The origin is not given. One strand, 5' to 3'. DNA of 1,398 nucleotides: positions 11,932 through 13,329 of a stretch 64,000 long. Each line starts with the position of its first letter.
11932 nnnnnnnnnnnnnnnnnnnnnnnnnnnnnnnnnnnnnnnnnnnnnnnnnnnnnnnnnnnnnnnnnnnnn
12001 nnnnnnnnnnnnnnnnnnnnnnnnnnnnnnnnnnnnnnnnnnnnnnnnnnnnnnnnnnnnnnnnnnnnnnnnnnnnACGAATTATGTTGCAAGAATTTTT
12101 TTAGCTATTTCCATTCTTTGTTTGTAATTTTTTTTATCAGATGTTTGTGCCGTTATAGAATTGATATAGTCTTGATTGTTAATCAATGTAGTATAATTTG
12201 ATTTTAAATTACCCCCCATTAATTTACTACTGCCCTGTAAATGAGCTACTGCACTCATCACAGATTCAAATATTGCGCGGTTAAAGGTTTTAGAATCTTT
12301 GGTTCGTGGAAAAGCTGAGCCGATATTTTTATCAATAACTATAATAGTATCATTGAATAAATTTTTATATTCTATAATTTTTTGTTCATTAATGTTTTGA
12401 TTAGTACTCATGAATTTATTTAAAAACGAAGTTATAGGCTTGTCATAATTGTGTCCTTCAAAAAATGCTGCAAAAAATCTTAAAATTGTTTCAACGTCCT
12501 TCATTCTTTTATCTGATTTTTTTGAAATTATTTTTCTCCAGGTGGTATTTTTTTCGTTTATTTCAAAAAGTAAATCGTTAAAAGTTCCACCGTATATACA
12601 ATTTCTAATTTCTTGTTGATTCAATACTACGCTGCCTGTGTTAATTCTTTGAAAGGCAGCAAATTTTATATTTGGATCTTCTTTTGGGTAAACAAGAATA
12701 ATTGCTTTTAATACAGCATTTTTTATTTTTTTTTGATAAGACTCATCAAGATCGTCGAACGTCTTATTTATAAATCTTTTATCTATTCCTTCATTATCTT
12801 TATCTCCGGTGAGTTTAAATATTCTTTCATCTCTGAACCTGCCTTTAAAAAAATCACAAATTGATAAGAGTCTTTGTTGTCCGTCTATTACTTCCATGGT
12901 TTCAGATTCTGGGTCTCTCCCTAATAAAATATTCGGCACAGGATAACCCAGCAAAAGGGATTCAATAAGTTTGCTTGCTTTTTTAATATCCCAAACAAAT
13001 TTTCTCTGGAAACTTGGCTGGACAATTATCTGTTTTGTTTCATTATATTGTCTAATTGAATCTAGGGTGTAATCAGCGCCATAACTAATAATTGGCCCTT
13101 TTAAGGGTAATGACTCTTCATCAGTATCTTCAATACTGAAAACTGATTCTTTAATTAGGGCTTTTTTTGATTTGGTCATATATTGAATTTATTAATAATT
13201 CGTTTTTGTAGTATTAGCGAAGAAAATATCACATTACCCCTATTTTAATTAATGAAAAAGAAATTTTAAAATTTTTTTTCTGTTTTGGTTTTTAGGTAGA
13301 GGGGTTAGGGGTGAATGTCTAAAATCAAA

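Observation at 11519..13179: DUF262 (ParB-like NTPase) + stand-alone HEPN gene pair: possibly a split, RNase-armed relative of GmrSD-type restriction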

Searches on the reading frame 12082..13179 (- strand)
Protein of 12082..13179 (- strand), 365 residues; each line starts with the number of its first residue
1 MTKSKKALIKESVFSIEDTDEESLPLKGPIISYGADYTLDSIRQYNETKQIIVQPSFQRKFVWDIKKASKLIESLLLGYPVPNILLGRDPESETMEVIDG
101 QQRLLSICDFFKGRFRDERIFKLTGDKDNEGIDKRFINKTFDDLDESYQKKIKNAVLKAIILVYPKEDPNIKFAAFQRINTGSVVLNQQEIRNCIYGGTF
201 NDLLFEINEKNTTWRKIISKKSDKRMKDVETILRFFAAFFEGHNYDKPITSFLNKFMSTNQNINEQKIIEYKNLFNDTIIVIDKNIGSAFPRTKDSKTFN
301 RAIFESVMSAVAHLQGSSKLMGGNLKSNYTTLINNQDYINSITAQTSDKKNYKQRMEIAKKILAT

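Call 3: search_protein_families(library=pfam, proteins=[window:12082-13179:-], max_evalue=1)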
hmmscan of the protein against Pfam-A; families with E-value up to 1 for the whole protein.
window:12082-13179:- (365 aa): 3 families
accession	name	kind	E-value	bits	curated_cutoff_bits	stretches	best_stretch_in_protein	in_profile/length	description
PF03235.19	GmrSD_N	-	3.7e-29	102.7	33.2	1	48-196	8-198/199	GmrSD restriction endonuclease, N-terminal domain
PF10274.15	ParcG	-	0.0095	16.6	22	1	294-364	87-157/183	Parkin co-regulated protein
PF08127.18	Propeptide_C1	-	0.32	11.4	32.7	1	202-215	4-17/40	Peptidase family C1 propeptide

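Call 4: search_protein_families(library=padloc, proteins=[window:12082-13179:-], max_evalue=1)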
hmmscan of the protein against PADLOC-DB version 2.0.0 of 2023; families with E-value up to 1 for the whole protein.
window:12082-13179:- (365 aa): 8 families
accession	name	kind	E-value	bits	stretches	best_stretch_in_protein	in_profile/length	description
PDLC03877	NsnA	-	2.6e-68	229.1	1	35-364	49-380/385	-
PDLC04027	PD-T4-2_A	-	1.4e-57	193.4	1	7-363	9-361/363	-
PDLC03418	REase_II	-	1.1e-11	42.5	1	50-200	31-162/372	Type II restriction enzyme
PDLC04151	HEC-05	-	9.7e-11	39.1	2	49-85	37-73/600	-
PDLC04150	HEC-05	-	1.1e-05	22.5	1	54-86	24-56/583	-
PDLC02792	SspE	-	2.7e-05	20.7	2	49-79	21-51/771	SspE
PDLC04155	HEC-06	-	8.1e-05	19.3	1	48-140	18-114/562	-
PDLC04709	PDC-M55C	-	0.00072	16.3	1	55-88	32-65/554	-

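Call 5: search_protein_families(library=ncbifam, proteins=[window:12082-13179:-], max_evalue=1)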
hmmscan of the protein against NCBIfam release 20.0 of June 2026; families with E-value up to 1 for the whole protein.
window:12082-13179:- (365 aa): 0 families

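Call 15: find_homologous_proteins(query=window:12082-13179:-, max_evalue=0.001)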
Query window:12082-13179:- (365 aa): 723 proteins with E <= 0.001 among 3617 candidates; the best 120 are listed.
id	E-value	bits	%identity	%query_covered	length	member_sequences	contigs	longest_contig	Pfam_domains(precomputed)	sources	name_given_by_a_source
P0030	2.9e-207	705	89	100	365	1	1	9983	PF03235.20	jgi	jgi:hypothetical protein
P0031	8.3e-182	622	79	100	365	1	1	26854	PF03235.20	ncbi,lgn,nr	ncbi:MAG: DUF262 domain-containing protein [Patescibacteria group bacterium]|nr:DUF262 domain-contai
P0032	5.6e-171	586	73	100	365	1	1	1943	PF03235.20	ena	-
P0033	4.3e-165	567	71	100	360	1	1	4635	PF03235.20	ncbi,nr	ncbi:DUF262 domain-containing protein [Candidatus Peregrinibacteria bacterium]|nr:DUF262 domain-cont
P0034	2.5e-163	561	72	96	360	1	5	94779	PF03235.20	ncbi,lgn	-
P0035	7.0e-163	560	71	100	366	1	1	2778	PF03235.20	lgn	-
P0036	8.6e-161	553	73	96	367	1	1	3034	PF03235.20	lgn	-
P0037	1.8e-160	552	70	96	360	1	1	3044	PF03235.20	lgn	-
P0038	4.0e-159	547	70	96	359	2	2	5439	PF03235.20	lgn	-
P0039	5.4e-159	547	70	96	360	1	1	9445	PF03235.20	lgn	-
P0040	7.1e-158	543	69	100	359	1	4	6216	PF03235.20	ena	-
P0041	8.5e-158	543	69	100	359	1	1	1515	PF03235.20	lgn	-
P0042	1.0e-156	539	69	100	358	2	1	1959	PF03235.20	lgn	-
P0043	1.5e-156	539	70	96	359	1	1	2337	PF03235.20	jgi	-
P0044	2.9e-156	538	70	96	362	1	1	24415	PF03235.20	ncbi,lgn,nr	ncbi:MAG: DUF262 domain-containing protein [bacterium]|nr:DUF262 domain-containing protein [bacteriu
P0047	1.7e-148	512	66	96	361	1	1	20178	PF03235.20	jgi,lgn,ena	jgi:hypothetical protein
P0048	1.7e-148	512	66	96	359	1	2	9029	PF03235.20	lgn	-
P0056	8.1e-130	451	59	97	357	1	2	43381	PF03235.20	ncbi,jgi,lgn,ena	-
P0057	1.3e-125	437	58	96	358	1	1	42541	PF03235.20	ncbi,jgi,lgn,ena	jgi:hypothetical protein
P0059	2.1e-123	430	58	96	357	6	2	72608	PF03235.20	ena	-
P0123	9.0e-53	198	39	92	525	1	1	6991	PF01844.30,PF03235.20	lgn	-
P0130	7.1e-52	195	37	97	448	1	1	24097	PF01844.30,PF03235.20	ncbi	-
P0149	5.1e-48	182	35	98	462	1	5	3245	PF01844.30,PF03235.20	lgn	-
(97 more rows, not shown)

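Call 20: find_related_loci(query=A1, collection=genome_contigs, flank=6000)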
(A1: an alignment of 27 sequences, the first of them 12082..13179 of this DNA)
Query A1 (365 aa) in genome_contigs; peptide patterns used: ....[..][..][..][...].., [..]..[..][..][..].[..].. (x = any residue, [..] = any of these).
600 stretches matched a pattern (row limit reached: there are more); 581 encode a relative of the query (tblastn E <= 1e-3); the best 80 are kept; 80 distinct loci.
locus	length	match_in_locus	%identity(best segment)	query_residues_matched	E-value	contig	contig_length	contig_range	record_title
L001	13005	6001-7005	39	17-363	2e-70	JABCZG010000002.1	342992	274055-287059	MAG: Acidobacteria bacterium isolate Inc-BW-C-12-M_MAG16 Ga0210394_10000030, whole genome shotgun sequence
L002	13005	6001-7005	39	17-359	6e-70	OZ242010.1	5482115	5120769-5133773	MAG: Candidatus Latescibacterota bacterium isolate 318c57a3-5c92-4b38-acc3-b9680ed3e2d2 genome assembly, chromosome: 1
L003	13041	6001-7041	40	17-363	2e-69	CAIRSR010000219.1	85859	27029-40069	MAG: uncultured Thiotrichales bacterium isolate KR_bin-4016 genome assembly, contig: bin-4016:219/221, whole genome shot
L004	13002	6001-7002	39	19-359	2e-67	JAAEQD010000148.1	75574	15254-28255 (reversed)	MAG: Candidatus Zixiibacteriota bacterium isolate Gpa_9 GpaG_CONTIG1578975, whole genome shotgun sequence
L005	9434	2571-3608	39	18-365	1e-67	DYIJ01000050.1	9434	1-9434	MAG TPA_asm: Ignavibacterium album isolate TT109_32_7 Afr_mines_TT109_1341_length_9434_cov_5_011408, whole genome shotgu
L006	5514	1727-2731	41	15-359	1e-66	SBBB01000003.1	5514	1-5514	MAG: bacterium isolate Bin_25_1_1 Hy_contig14962, whole genome shotgun sequence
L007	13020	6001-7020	38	12-363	9e-66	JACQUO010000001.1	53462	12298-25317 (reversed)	MAG: Chloroflexi bacterium isolate NC_groundwater_1439_Ag_S-0.65um_65_67 S_p65_S5_coassembly_k141_47829, whole genome sh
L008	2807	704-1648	41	16-339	3e-66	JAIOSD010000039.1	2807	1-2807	MAG: archaeon isolate SMBSF35 bin_108_k127_342780, whole genome shotgun sequence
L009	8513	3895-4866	40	30-364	7e-66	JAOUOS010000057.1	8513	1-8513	MAG: Spirochaetia bacterium isolate 8_1_Oct_SF_Bin24 8_1_Oct_SF_Bin24_scaffold_7772_c1, whole genome shotgun sequence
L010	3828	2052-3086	39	17-363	4e-65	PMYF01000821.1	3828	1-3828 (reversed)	MAG: Acidobacteria bacterium isolate fen_180 73.20110800_E2D.41_contig_133305, whole genome shotgun sequence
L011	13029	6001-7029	39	16-364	3e-65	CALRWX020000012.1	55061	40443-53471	MAG: Pseudanabaena sp. UWO311 isolate JJ-LAS36-244-3-mx-bin629 genome assembly, contig: JJ-LAS36-244-C90, whole genome s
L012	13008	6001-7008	37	16-359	7e-65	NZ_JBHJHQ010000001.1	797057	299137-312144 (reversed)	Saccharicrinis sp. FJH62 FJH62_scaffold1, whole genome shotgun sequence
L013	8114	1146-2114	36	30-363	5e-65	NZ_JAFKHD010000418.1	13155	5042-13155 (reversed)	MAG: Devosia sp. isolate SCN18_25_8_15_R2_B_62_9 SCN18_25_8_15_R2_B_scaffold_2395, whole genome shotgun sequence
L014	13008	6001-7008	38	24-364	2e-64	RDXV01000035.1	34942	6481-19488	MAG: Nostocales cyanobacterium isolate PH2015_10S_36_12 PH2015_10S_scaffold_36, whole genome shotgun sequence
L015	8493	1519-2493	38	30-360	5e-64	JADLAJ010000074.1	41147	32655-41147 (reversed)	MAG: Chitinophagales bacterium isolate SJ124 c_000000301105, whole genome shotgun sequence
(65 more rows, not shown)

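Call 33: search_dna_similar(query=window:12082-13179:-, collection=plasmids, mode=protein, max_rows=25, max_evalue=1e-10)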
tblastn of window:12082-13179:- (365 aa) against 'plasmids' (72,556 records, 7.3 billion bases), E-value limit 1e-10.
Records with a match: 123; places in all: 125; records where one place covers at least 80% of the query: 63.
Best place of each record, by identity: <60% 123.
By first word of the organism name: Escherichia 18; Salmonella 10; Enterococcus 10; Rhodococcus 8; Acinetobacter 8; Klebsiella 7; Rhizobium 7; Roseomonas 5; Burkholderia 3; Campylobacter 3; and 38 more.
By predicted mobility (MOB-suite, as given by PLSDB): conjugative 59; non-mobilizable 40; mobilizable 24.
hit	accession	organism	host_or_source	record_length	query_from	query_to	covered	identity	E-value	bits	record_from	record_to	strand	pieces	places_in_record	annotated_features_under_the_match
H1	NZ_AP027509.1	Escherichia coli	Homo sapiens,whole organism,feces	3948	30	358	90%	35.9%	3e-47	178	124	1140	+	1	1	DUF262 domain-containing protein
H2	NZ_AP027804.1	Escherichia coli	Homo sapiens,whole organism,feces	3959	30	358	90%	35.9%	3e-47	178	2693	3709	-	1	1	DUF262 domain-containing protein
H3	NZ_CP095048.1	Hymenobacter cellulosilyticus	single cell,air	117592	30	364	92%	34.9%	1e-50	189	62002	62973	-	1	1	DUF262 domain-containing protein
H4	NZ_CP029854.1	Salmonella enterica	-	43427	52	363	85%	35.2%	5e-47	178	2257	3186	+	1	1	DUF262 domain-containing protein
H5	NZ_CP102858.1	Escherichia coli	Gallus gallus (chicken),mixed ...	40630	52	363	85%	35.2%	9e-47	177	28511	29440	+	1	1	DUF262 domain-containing protein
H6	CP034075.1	Salmonella enterica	Ovis aries (domestic sheep),cell culture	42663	52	363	85%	35.2%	9e-47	177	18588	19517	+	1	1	DUF262 domain-containing protein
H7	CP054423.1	Salmonella enterica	Homo sapiens,urine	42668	52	363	85%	35.2%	9e-47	177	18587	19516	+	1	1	DUF262 domain-containing protein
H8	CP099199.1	Escherichia coli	culture,Pooled sediment sample ...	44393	52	363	85%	35.2%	9e-47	177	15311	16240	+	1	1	DUF262 domain-containing protein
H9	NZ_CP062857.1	Escherichia coli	Sus scrofa domesticus,feces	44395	52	363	85%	35.2%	9e-47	177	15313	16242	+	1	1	DUF262 domain-containing protein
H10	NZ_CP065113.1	Salmonella enterica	Homo sapiens,cell culture,stool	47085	52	363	85%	35.2%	9e-47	177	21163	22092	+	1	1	DUF262 domain-containing protein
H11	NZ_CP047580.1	Escherichia coli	Homo sapiens,Bacterial pure ...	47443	52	363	85%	35.2%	9e-47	177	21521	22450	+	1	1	DUF262 domain-containing protein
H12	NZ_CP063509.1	Escherichia coli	Homo sapiens,rectal swab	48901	52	363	85%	35.2%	9e-47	177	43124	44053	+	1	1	DUF262 domain-containing protein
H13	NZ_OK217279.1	Escherichia coli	-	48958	52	363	85%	35.2%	9e-47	177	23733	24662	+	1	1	DUF262 domain-containing protein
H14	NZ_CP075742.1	Escherichia coli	Sus scrofa,feacal sample,Pig feces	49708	52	363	85%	35.2%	9e-47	177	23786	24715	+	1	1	DUF262 domain-containing protein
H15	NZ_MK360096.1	Salmonella enterica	meat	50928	52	363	85%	35.2%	9e-47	177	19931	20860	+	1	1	DUF262 domain-containing protein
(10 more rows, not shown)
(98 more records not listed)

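Call 35: get_annotated_region(hit=H1, flank=2500)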
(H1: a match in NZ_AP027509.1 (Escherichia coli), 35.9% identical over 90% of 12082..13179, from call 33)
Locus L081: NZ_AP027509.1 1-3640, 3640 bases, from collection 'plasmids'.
description: Escherichia coli strain LR-27 plasmid pLR-27_3, complete sequence
organism: Escherichia coli (NCBI taxid 562)
taxonomy: Bacteria; Pseudomonadota; Gammaproteobacteria; Enterobacterales; Enterobacteriaceae; Escherichia; Escherichia coli
host: -; source: Homo sapiens,whole organism,feces; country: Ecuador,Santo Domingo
typing (MOB-suite, as given by PLSDB): non-mobilizable; replicon rep_cluster_2373
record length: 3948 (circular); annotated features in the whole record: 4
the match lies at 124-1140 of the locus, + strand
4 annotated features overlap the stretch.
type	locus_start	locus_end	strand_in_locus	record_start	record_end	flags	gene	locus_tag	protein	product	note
CDS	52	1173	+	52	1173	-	-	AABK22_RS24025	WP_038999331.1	DUF262 domain-containing protein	-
CDS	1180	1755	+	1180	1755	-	-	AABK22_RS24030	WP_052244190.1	HEPN domain-containing protein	-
CDS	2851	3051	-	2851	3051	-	-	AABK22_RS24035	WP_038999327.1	antitoxin VbhA family protein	-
CDS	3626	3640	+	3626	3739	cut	-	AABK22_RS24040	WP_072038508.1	replication initiation protein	-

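Call 36: get_annotated_region(hit=H5, flank=4000)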
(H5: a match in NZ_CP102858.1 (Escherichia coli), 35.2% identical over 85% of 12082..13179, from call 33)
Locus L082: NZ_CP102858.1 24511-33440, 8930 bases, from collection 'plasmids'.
description: Escherichia coli strain 573 plasmid p573-5, complete sequence
organism: Escherichia coli (NCBI taxid 562)
taxonomy: Bacteria; Pseudomonadota; Gammaproteobacteria; Enterobacterales; Enterobacteriaceae; Escherichia; Escherichia coli
host: -; source: Gallus gallus (chicken),mixed culture,swab; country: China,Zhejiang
typing (MOB-suite, as given by PLSDB): conjugative; replicon IncX1; relaxase MOBP; mating-pair formation MPF_T
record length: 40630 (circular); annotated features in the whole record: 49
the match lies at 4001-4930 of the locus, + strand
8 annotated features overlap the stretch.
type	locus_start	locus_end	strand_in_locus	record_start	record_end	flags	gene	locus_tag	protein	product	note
CDS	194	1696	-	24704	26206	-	-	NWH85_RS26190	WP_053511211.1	hypothetical protein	-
CDS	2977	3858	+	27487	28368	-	-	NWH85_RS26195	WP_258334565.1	replication initiation protein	-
CDS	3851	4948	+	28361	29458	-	-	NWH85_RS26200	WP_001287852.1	DUF262 domain-containing protein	-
CDS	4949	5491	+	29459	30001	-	-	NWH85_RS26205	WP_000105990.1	HEPN domain-containing protein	-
CDS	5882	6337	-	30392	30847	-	-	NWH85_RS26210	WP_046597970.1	H-NS family nucleoid-associated regulatory protein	GO:0006355 - regulation of DNA-templated transcription [Evidence IEA]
CDS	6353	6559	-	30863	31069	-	hha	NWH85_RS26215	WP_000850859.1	hemolysin expression modulator Hha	-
CDS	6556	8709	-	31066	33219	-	-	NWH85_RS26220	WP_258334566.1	type IA DNA topoisomerase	GO:0006265 - DNA topological change [Evidence IEA]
CDS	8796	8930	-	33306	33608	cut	-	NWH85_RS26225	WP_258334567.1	TrbM/KikA/MpfK family conjugal transfer protein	-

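Call 38: predict_structure(alignment_id=A1)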
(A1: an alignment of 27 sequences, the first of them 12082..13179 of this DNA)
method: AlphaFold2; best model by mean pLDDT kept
length: 365 residues; sequences in the alignment: 27
mean_pLDDT: 82.6   pTM: 0.71
mean pLDDT of the five models: 82.6, 82.6, 81.5, 79.8, 79.2
residues with pLDDT >= 90: 161; 70-90: 140; 50-70: 44; < 50: 20
segments of 3 or more residues with pLDDT < 50: 1-19
pLDDT, mean of each block of 10 residues (from residue 1): 35 40 62 89 84 60 88 93 87 84 91 91 83 90 96 93 77 68 66 78 92 89 86 95 87 90 94 96 82 69 93 91 87 91 78 93 93
secondary structure, 60 per line:
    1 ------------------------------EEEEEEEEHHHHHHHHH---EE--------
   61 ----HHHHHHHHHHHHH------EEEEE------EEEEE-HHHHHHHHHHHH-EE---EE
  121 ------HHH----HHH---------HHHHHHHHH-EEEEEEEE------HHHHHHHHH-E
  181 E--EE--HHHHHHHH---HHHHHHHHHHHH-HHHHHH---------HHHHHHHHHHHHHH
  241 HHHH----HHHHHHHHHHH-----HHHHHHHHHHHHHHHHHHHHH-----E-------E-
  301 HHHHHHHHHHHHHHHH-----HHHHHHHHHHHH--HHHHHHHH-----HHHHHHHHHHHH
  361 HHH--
elements in order: E31-38 H39-47 H65-77 E84-88 E95-99 H101-112 H146-154 E156-163 H170-178 H188-195 H199-210 H212-217 H227-244 H249-259 H265-285 H301-316 H322-333 H336-343 H349-363

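Call 41: search_protein_families(library=padloc, proteins=[L083:4840-6000:+, L083:6008-6553:+, L082:3851-4945:+, L082:4949-5488:+, L081:52-1170:+, L081:1180-1752:+], max_evalue=0.001)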
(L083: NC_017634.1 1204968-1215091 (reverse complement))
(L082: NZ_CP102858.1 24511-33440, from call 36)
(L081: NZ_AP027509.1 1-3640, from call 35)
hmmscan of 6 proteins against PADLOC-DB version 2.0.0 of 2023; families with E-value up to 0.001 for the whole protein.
L083:4840-6000:+ (387 aa): 19 families
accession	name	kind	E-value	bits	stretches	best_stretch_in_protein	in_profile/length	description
PDLC03877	NsnA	-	2e-59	199.8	1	13-385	32-380/385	-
PDLC04027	PD-T4-2_A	-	7.2e-39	131.9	2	148-384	122-361/363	-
PDLC04150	HEC-05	-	7.9e-13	46.1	1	33-82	9-58/583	-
PDLC04151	HEC-05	-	1.9e-12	44.7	1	31-83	25-77/600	-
PDLC04157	HEC-06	-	1.3e-10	38.5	1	31-107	8-92/558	-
PDLC02786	SspE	-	1.5e-10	38.1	0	41-73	19-51/766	SspE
PDLC04154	HEC-06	-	1.8e-10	38.1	1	42-150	20-129/569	-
PDLC02695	Orf5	-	2.9e-08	30.5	1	40-112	14-103/601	Orf5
PDLC04155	HEC-06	-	3.4e-08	30.4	1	31-107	6-90/562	-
PDLC02687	Orf5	-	4.4e-08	30.3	1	43-108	15-87/543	Orf5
PDLC03418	REase_II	-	5e-08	30.5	1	48-133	35-115/372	Type II restriction enzyme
PDLC02792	SspE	-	2.6e-07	27.4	1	45-73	23-51/771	SspE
PDLC04709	PDC-M55C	-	4e-07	27.1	1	29-85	12-68/554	-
PDLC02686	Orf5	-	5e-07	26.6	1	43-103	18-92/566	Orf5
PDLC02701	Orf5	-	4.4e-06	23.4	0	40-66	14-40/596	Orf5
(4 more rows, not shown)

L083:6008-6553:+ (182 aa): 3 families
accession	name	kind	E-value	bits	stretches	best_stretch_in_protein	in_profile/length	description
PDLC01804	CARF1--CARF_HEPN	-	7.7e-06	23.1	1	76-148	307-377/422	-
PDLC04028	PD-T4-2_B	-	0.0002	19.4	1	32-151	23-141/168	-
PDLC01828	CARF2--CARF_HEPN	-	0.00064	17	1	67-160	293-383/394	-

L082:3851-4945:+ (365 aa): 18 families
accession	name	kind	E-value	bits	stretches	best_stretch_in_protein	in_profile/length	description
PDLC03877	NsnA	-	3.5e-68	228.6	1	9-360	23-379/385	-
PDLC04027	PD-T4-2_A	-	7.1e-42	141.7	1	52-360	54-361/363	-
PDLC03418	REase_II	-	6.5e-13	46.5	1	44-205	27-165/372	Type II restriction enzyme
PDLC04151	HEC-05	-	1.2e-10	38.8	1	38-82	27-71/600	-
PDLC04150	HEC-05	-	7.1e-08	29.7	1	40-91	11-63/583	-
PDLC04709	PDC-M55C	-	1.3e-07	28.6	1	28-89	6-67/554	-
PDLC04157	HEC-06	-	1.7e-07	28.2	1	40-110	12-90/558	-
PDLC02792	SspE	-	3.1e-07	27.1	1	50-78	23-51/771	SspE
PDLC04154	HEC-06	-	3.3e-06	24.1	1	47-105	20-85/569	-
PDLC04155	HEC-06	-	3.9e-05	20.4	1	44-106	14-84/562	-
PDLC02687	Orf5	-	0.00016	18.6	0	47-105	14-79/543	Orf5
PDLC02686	Orf5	-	0.00016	18.4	0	46-104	16-88/566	Orf5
PDLC02783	SspE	-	0.00021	17.7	0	35-78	11-52/793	SspE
PDLC04036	PD-T4-4_B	-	0.00029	18.8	1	134-217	16-99/203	-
PDLC02695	Orf5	-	0.00032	17.2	0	32-72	3-41/601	Orf5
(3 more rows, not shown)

L082:4949-5488:+ (180 aa): 0 families

L081:52-1170:+ (373 aa): 6 families
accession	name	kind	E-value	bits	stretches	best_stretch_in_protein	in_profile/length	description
PDLC03877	NsnA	-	1.2e-64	217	1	24-366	43-377/385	-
PDLC04027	PD-T4-2_A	-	4.3e-50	168.8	1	37-363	43-356/363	-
PDLC03418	REase_II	-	2e-14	51.5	1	38-194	25-163/372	Type II restriction enzyme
PDLC04151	HEC-05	-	6.2e-10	36.4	1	31-107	25-98/600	-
PDLC04150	HEC-05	-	1.8e-08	31.7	1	31-96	7-72/583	-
PDLC04155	HEC-06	-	0.00075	16.1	0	43-100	18-83/562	-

L081:1180-1752:+ (191 aa): 1 family
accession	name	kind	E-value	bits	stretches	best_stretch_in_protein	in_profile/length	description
PDLC04028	PD-T4-2_B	-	0.00044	18.3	0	16-134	10-131/168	-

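Call 54: find_encoding_contigs(protein=P0031, flank=6000, max_places=2)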
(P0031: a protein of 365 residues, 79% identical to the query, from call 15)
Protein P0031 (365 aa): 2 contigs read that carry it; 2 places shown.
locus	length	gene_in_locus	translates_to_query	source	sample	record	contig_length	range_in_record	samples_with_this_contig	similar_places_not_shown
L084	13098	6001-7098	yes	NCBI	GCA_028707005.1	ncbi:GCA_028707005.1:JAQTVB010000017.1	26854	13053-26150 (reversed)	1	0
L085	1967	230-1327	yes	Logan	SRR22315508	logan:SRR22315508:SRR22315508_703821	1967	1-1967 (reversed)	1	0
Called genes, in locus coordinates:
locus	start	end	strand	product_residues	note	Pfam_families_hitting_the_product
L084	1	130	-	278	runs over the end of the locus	PF13489:Methyltransf_23 (weak), PF08241:Methyltransf_11, PF13649:Methyltransf_25 (weak), PF13847:Methyltransf_31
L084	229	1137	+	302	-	-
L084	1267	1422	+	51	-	-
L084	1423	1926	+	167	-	PF04492:Phage_rep_O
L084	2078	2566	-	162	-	-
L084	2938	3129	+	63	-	-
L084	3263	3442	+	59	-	PF12728:HTH_17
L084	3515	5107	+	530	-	PF01555:N6_N4_Mtase, PF01170:UPF0020 (faint)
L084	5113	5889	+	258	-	PF09520:HinfI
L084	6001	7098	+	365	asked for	PF03235:GmrSD_N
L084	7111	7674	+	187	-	PF18735:HEPN_RiboL-PSP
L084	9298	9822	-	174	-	PF20221:DUF6580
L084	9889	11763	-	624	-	PF13243:SQHop_cyclase_C (weak), PF13249:SQHop_cyclase_N (faint)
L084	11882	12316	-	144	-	PF14478:DUF4430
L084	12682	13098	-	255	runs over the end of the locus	PF01113:DapB_N, PF05173:DapB_C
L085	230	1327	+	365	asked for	PF03235:GmrSD_N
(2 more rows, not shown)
